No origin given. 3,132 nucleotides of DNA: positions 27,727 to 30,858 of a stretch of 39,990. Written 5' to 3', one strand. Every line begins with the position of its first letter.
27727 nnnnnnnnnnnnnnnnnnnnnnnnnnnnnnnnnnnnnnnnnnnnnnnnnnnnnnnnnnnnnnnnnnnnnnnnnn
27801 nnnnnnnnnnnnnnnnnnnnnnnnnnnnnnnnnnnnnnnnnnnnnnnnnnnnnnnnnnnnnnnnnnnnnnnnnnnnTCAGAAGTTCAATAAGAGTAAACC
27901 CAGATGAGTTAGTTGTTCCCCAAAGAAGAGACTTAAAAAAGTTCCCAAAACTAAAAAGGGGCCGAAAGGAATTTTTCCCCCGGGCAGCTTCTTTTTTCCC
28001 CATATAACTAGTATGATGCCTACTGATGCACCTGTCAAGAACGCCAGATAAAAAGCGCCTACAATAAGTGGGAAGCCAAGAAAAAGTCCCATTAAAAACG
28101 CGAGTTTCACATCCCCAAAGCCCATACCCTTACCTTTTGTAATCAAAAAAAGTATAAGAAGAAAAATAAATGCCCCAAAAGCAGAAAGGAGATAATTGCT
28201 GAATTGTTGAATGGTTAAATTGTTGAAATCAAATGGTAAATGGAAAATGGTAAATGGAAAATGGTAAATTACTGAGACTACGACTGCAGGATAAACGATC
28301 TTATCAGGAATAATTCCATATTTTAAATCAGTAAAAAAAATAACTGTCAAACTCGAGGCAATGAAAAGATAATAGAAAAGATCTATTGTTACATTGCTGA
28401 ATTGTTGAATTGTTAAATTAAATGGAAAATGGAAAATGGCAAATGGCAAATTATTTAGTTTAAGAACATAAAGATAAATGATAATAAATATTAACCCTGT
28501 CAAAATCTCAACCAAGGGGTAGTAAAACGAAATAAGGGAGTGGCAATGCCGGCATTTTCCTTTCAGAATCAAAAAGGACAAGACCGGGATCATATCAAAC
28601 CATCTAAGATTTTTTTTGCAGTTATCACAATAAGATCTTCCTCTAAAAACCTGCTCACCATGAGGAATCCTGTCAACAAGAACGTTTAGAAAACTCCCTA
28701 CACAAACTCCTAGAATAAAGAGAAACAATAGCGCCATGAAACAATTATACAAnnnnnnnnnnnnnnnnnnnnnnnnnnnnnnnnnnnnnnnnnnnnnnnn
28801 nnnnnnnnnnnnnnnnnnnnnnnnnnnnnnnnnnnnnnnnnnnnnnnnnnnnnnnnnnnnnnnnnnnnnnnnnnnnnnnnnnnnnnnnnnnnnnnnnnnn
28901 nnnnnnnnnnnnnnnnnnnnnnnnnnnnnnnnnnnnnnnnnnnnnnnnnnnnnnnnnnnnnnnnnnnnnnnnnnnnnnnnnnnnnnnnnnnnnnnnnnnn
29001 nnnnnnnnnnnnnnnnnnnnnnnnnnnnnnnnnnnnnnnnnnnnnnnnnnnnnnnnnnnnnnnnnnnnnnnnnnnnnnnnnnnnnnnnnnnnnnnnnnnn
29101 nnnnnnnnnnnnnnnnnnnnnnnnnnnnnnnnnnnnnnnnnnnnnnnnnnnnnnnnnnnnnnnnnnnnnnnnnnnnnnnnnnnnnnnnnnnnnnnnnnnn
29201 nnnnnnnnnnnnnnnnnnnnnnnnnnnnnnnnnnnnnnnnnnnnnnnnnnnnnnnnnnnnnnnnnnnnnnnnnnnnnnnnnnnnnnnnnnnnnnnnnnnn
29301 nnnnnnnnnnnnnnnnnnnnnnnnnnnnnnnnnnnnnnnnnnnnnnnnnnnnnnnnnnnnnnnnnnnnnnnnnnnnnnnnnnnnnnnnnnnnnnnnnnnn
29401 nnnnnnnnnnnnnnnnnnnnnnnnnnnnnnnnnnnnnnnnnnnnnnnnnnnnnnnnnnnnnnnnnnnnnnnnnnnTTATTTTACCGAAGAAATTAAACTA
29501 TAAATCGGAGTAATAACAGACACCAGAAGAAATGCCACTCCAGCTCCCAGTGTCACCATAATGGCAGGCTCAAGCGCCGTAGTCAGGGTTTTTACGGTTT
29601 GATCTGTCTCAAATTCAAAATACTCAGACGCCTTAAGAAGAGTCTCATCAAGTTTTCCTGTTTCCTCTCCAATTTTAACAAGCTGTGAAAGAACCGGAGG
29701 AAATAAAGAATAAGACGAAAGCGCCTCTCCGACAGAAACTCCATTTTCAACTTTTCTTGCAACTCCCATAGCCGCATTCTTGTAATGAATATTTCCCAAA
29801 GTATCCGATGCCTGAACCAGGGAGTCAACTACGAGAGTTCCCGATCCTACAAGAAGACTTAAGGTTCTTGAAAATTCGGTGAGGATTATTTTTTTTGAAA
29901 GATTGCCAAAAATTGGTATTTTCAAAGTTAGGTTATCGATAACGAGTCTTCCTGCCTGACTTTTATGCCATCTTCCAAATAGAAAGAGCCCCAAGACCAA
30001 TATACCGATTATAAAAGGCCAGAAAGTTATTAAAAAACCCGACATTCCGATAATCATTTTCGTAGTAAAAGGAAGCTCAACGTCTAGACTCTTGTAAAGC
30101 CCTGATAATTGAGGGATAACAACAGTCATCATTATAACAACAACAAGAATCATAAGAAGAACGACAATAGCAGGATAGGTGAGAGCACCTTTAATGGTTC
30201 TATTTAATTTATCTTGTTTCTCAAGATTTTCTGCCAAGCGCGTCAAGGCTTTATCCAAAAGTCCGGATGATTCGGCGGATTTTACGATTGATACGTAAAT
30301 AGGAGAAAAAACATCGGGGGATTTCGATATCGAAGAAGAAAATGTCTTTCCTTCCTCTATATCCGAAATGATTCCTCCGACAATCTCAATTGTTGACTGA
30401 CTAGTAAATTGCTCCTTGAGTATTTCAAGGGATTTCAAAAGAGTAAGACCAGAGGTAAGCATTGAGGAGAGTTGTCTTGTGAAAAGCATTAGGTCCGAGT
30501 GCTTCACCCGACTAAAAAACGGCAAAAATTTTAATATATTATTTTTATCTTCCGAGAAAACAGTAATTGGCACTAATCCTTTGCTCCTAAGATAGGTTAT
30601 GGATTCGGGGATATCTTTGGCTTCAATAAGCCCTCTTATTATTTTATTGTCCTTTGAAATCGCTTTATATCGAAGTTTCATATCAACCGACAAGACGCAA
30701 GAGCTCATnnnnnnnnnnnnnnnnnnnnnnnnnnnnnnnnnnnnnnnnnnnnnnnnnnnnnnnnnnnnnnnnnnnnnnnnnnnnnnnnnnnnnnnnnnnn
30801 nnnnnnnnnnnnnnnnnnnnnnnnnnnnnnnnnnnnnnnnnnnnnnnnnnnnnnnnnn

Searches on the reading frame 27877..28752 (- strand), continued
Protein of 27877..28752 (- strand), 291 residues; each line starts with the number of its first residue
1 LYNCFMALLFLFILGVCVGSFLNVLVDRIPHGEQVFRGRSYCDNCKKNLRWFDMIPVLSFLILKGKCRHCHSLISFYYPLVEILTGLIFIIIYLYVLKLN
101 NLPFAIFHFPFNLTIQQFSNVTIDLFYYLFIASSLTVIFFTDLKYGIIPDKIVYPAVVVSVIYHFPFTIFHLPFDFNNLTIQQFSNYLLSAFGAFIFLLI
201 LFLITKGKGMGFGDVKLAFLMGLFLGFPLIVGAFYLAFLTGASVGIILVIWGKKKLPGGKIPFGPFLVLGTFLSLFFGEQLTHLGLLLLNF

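Call 67: find_encoding_contigs(protein=P0137, flank=5000, max_places=10)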
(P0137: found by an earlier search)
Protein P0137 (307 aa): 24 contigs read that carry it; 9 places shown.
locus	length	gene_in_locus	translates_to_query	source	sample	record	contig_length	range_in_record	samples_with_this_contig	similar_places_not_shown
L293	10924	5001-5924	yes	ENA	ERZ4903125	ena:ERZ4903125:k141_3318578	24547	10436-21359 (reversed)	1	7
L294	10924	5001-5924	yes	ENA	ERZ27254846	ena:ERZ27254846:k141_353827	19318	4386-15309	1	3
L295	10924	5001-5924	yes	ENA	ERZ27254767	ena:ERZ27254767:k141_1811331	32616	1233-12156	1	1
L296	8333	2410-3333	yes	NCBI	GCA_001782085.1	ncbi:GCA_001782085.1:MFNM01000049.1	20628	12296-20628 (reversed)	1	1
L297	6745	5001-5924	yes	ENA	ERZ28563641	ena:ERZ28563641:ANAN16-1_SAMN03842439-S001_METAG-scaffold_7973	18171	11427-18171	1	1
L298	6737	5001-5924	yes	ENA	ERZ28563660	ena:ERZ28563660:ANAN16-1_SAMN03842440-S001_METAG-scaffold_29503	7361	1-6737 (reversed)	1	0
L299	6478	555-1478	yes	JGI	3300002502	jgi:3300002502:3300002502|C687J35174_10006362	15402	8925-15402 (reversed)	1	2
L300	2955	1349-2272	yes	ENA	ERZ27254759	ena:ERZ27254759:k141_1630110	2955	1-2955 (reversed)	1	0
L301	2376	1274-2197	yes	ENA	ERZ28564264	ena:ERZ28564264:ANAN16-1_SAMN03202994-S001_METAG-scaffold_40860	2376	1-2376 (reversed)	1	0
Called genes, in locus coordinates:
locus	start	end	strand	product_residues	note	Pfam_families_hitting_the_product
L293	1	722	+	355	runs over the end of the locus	PF00437:T2SSE, PF25199:nSTAND_NTPase5 (faint)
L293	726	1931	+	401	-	PF28597:T2SSF_N (weak), PF00482:T2SSF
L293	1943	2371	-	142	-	PF01850:PIN (weak), PF13470:PIN_3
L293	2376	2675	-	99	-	PF02604:PhdYeFM_antitox (weak)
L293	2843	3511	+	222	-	PF07963:N_methyl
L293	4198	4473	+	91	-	PF02604:PhdYeFM_antitox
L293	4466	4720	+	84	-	PF05016:ParE_toxin, PF15781:ParE-like_toxin (faint)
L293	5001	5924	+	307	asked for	PF06750:A24_N_bact, PF01478:Peptidase_A24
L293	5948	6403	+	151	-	-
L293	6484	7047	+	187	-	PF07963:N_methyl (weak)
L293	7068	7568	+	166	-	PF07963:N_methyl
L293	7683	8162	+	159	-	PF07963:N_methyl (weak)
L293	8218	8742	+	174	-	-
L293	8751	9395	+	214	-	-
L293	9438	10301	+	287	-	-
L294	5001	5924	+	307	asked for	PF06750:A24_N_bact, PF01478:Peptidase_A24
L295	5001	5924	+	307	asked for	PF06750:A24_N_bact, PF01478:Peptidase_A24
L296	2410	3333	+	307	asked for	PF06750:A24_N_bact, PF01478:Peptidase_A24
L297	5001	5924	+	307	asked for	PF06750:A24_N_bact, PF01478:Peptidase_A24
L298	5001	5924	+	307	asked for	PF06750:A24_N_bact, PF01478:Peptidase_A24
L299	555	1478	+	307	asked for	PF06750:A24_N_bact, PF01478:Peptidase_A24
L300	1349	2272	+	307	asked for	PF06750:A24_N_bact, PF01478:Peptidase_A24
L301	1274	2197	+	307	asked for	PF06750:A24_N_bact, PF01478:Peptidase_A24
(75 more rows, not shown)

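Call 68: find_encoding_contigs(protein=P0142, flank=5000, max_places=10)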
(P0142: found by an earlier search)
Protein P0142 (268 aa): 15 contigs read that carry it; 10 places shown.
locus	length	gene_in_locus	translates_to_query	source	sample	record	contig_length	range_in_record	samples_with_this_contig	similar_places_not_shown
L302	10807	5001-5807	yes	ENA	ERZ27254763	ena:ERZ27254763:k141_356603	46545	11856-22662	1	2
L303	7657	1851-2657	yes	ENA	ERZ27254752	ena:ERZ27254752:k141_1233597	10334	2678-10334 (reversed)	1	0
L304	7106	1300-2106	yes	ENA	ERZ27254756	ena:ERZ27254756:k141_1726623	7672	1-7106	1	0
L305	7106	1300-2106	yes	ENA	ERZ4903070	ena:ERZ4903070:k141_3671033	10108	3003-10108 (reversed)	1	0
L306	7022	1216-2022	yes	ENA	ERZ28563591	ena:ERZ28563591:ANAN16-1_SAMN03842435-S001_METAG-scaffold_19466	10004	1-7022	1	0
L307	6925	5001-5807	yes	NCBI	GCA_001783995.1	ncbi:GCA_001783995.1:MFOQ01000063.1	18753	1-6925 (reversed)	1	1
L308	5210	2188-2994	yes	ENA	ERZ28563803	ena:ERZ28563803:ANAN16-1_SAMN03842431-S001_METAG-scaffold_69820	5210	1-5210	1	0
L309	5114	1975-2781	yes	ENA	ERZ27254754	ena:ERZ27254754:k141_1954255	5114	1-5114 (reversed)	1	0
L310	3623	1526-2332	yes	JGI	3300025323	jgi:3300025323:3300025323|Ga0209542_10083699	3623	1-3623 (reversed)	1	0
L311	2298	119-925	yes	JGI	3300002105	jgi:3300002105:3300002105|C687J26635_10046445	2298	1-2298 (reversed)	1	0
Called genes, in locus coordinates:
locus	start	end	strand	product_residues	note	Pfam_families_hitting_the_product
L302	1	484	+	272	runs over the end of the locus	-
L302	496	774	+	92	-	-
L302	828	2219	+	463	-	PF00512:HisKA, PF02518:HATPase_c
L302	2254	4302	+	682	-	PF18895:T4SS_pilin (weak), PF07705:CARDB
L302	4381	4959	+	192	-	PF07963:N_methyl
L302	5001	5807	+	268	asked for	PF06750:A24_N_bact, PF01478:Peptidase_A24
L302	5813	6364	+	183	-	PF07963:N_methyl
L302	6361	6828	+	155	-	PF07963:N_methyl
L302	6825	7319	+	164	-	-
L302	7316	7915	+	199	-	PF07963:N_methyl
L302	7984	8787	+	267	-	-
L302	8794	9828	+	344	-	PF11104:PilM_2, PF05134:T2SSL (weak), PF06723:MreB_Mbl (faint), PF14450:FtsA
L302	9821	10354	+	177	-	-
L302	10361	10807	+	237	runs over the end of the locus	-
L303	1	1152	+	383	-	?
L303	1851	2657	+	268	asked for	PF06750:A24_N_bact, PF01478:Peptidase_A24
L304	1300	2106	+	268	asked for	PF06750:A24_N_bact, PF01478:Peptidase_A24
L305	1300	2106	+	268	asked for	PF06750:A24_N_bact, PF01478:Peptidase_A24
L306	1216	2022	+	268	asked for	PF06750:A24_N_bact, PF01478:Peptidase_A24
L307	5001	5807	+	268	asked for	PF06750:A24_N_bact, PF01478:Peptidase_A24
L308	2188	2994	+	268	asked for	PF06750:A24_N_bact, PF01478:Peptidase_A24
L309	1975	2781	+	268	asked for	PF06750:A24_N_bact, PF01478:Peptidase_A24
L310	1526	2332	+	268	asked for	PF06750:A24_N_bact, PF01478:Peptidase_A24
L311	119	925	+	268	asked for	PF06750:A24_N_bact, PF01478:Peptidase_A24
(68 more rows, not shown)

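Call 77: find_related_loci(query=A1, collection=genome_contigs, flank=8000)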
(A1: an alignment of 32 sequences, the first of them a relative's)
Query A1 (286 aa) in genome_contigs; peptide patterns used: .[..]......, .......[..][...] (x = any residue, [..] = any of these).
599 stretches matched a pattern (row limit reached: there are more); 517 encode a relative of the query (tblastn E <= 1e-3); the best 80 are kept; 80 distinct loci.
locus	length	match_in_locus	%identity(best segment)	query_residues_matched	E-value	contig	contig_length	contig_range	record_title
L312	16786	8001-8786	59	10-276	9e-98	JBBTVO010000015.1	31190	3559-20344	MAG: Patescibacteria group bacterium isolate H51-bin110_1 H51_bin110_1_000000000015, whole genome shotgun sequence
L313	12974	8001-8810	59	1-276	3e-97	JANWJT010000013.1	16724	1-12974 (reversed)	MAG: Candidatus Microgenomates bacterium isolate CRAIB_MAG74 c_000000073600, whole genome shotgun sequence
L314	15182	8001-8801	58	1-274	5e-93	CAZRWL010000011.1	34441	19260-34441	MAG TPA_asm: uncultured Gammaproteobacteria bacterium isolate SRP269290_co1_1073 genome assembly, contig: NODE_1311_leng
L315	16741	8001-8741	53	1-286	9e-88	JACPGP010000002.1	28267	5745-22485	MAG: Candidatus Levyibacteriota bacterium isolate NC_groundwater_391_Ag_B-0.1um_40_33 GD18-4_B1_scaffold_85462, whole ge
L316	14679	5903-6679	56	6-279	2e-86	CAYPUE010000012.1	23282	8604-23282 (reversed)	MAG TPA_asm: uncultured Gammaproteobacteria bacterium isolate SRP269290_co2_354 genome assembly, contig: NODE_2117_lengt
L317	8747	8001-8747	58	1-276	4e-85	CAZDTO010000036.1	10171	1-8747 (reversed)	MAG TPA_asm: uncultured Gammaproteobacteria bacterium isolate binchicken_co38_474 genome assembly, contig: NODE_13987_le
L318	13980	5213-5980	54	1-279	1e-82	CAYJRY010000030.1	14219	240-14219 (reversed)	MAG TPA_asm: uncultured Gammaproteobacteria bacterium isolate ERP125453_co1_466 genome assembly, contig: NODE_4533_lengt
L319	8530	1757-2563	54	10-280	8e-82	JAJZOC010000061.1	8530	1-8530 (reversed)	MAG: bacterium isolate MAS4.bin4 NODE_10535_length_8530_cov_3.000119, whole genome shotgun sequence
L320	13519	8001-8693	54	12-274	1e-79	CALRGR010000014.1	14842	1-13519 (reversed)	MAG: Candidatus Levybacteria bacterium GW2011_GWA1_37_16 isolate Baikal-1250m-152 genome assembly, contig: Baikal-1250m-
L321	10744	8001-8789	51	6-274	5e-77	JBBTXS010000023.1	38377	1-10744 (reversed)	MAG: Patescibacteria group bacterium isolate H51-bin091_1 H51_bin091_1_000000000023, whole genome shotgun sequence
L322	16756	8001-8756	51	1-276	1e-76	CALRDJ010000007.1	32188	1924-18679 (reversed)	MAG: Candidatus Levybacteria bacterium GW2011_GWA1_37_16 isolate TH-11nov19-213 genome assembly, contig: TH-11nov19-C319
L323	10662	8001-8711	55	13-274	2e-75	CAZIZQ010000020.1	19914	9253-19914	MAG TPA_asm: uncultured Gammaproteobacteria bacterium isolate binchicken_co251_1011 genome assembly, contig: NODE_3731_l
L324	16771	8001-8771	48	3-286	3e-73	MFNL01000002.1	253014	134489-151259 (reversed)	MAG: Candidatus Levybacteria bacterium RIFCSPHIGHO2_01_FULL_37_17 rifcsphigho2_01_scaffold_39, whole genome shotgun sequ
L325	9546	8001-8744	46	6-280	2e-71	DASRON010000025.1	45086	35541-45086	MAG TPA_asm: Patescibacteria group bacterium isolate SMAG_U10269 k141_270606, whole genome shotgun sequence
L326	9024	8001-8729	49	4-279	1e-70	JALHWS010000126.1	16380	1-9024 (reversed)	MAG: Candidatus Microgenomates bacterium isolate PFL108 seq_2770184, whole genome shotgun sequence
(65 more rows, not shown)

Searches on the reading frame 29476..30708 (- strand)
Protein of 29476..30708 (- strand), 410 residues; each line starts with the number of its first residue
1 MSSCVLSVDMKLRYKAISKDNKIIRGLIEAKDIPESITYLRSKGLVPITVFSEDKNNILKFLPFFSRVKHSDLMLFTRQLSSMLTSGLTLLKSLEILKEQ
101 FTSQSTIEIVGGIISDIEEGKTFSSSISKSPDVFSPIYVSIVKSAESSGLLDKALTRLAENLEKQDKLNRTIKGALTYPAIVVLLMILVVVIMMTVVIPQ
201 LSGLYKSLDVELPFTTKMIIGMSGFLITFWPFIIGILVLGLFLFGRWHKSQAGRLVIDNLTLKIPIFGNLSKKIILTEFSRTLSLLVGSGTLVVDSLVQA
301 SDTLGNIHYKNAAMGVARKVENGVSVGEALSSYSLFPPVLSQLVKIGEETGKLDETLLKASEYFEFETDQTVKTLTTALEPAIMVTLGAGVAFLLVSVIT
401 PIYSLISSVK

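Call 15: find_related_loci(query=window:29476-30708:-, collection=genome_contigs, flank=10000)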
Query window:29476-30708:- (410 aa) in genome_contigs; peptide patterns used: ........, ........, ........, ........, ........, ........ (x = any residue, [..] = any of these).
143 stretches matched a pattern; 8 encode a relative of the query (tblastn E <= 1e-3); 8 distinct loci.
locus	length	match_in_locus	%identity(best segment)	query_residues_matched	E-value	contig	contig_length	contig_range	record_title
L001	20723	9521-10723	71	10-410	0e+0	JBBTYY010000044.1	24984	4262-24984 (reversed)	MAG: Patescibacteria group bacterium isolate H52-bin050_1 H52_bin050_1_000000000044, whole genome shotgun sequence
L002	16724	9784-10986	70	10-410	0e+0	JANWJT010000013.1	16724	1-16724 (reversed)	MAG: Candidatus Microgenomates bacterium isolate CRAIB_MAG74 c_000000073600, whole genome shotgun sequence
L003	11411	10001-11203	65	10-410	0e+0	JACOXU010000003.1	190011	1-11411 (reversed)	MAG: Candidatus Levyibacteriota bacterium isolate NC_groundwater_161_Ag_S-0.1um_37_19 S4_GD2017_2_S1_scaffold_118, whole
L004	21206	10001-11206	56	9-410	8e-146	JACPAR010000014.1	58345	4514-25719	MAG: Candidatus Levyibacteriota bacterium isolate NC_groundwater_236_Ag_S-0.2um_36_14 S5_GD2017_2_S2_scaffold_1016, whol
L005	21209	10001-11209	53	8-410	5e-143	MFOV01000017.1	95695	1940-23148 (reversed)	MAG: Candidatus Levybacteria bacterium RIFCSPLOWO2_01_FULL_39_10 rifcsplowo2_01_scaffold_505, whole genome shotgun seque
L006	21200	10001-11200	54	10-410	9e-136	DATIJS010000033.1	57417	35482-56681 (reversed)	MAG TPA_asm: Candidatus Saccharimonadales bacterium isolate SMAG_U15697 k141_498292, whole genome shotgun sequence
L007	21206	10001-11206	29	13-410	1e-65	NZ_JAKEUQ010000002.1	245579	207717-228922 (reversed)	Vibrio sp. Isolate32 strain M13-18293b scaffold2.1, whole genome shotgun sequence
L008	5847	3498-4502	26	68-406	2e-29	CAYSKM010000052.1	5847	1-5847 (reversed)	MAG TPA_asm: uncultured Candidatus Saccharibacteria bacterium isolate SRP192927_co5_965 genome assembly, contig: NODE_28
